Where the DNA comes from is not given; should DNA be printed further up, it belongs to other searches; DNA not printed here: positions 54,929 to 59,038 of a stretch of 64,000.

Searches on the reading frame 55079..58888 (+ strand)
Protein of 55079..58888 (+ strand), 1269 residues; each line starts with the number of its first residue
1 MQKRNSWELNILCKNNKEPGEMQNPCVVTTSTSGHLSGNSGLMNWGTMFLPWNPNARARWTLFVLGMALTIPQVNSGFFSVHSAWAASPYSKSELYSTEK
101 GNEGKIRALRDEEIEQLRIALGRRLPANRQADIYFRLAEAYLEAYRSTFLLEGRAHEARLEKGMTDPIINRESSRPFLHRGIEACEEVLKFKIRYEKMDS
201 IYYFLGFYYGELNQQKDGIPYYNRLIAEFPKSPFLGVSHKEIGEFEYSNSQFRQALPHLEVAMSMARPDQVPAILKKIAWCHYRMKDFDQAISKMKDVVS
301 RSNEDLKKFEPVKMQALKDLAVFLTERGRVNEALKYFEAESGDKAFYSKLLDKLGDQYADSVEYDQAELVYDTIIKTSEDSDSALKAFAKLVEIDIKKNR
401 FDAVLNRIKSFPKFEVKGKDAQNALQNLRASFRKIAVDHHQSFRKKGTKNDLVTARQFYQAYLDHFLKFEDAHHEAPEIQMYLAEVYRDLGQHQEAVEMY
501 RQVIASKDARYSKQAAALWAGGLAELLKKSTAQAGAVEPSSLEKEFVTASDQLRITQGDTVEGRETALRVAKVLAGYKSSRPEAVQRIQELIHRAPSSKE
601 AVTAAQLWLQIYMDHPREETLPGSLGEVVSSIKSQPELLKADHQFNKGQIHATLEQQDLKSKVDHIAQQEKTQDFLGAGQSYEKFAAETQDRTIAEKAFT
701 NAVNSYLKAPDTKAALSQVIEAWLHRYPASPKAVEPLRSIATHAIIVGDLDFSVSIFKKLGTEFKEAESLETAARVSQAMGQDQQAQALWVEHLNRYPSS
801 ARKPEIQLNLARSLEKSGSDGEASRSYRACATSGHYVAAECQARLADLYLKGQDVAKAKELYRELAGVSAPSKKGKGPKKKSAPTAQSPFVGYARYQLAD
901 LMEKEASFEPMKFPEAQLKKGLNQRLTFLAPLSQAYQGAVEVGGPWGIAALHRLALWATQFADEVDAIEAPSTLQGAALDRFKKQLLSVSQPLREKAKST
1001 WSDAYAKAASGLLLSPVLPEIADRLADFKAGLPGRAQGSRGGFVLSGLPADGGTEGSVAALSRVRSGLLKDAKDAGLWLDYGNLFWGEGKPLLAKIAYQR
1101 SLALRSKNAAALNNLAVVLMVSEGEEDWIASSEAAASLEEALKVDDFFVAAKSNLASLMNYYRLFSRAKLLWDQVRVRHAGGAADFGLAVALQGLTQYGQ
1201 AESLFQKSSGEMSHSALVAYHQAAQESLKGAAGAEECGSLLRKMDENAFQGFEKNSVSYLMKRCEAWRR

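Call 79: search_protein_families(library=pfam, proteins=[window:55079-58888:+], max_evalue=0.0001)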
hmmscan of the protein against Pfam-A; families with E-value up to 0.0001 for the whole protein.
window:55079-58888:+ (1269 aa): 10 families
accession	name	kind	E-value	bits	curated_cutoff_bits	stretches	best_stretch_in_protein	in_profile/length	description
PF13424.12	TPR_12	-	3.8e-14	53.1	30.1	1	452-505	19-73/77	Tetratricopeptide repeat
PF07719.23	TPR_2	-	2.5e-12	46.4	27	0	477-505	1-29/34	Tetratricopeptide repeat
PF13428.12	TPR_14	-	2.6e-10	40.4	23.5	0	477-505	1-29/44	Tetratricopeptide repeat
PF13181.12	TPR_8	-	1.7e-09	37.6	25.7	0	483-505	7-29/34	Tetratricopeptide repeat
PF13176.12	TPR_7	-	3.2e-09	36.6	27.9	0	483-506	5-28/36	Tetratricopeptide repeat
PF13174.12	TPR_6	-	9.3e-09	35.8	26.3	0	480-505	3-28/33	Tetratricopeptide repeat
PF00515.34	TPR_1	-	1.3e-06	28.4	27.8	0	479-504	3-28/34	Tetratricopeptide repeat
PF13432.12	TPR_16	-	1.5e-05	25.7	32.7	0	483-536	3-52/65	Tetratricopeptide repeat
PF13414.12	TPR_11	-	2.5e-05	24.3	26.8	0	486-505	3-22/42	TPR repeat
PF14559.12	TPR_19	-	9.5e-05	23.1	25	0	249-292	4-45/68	Tetratricopeptide repeat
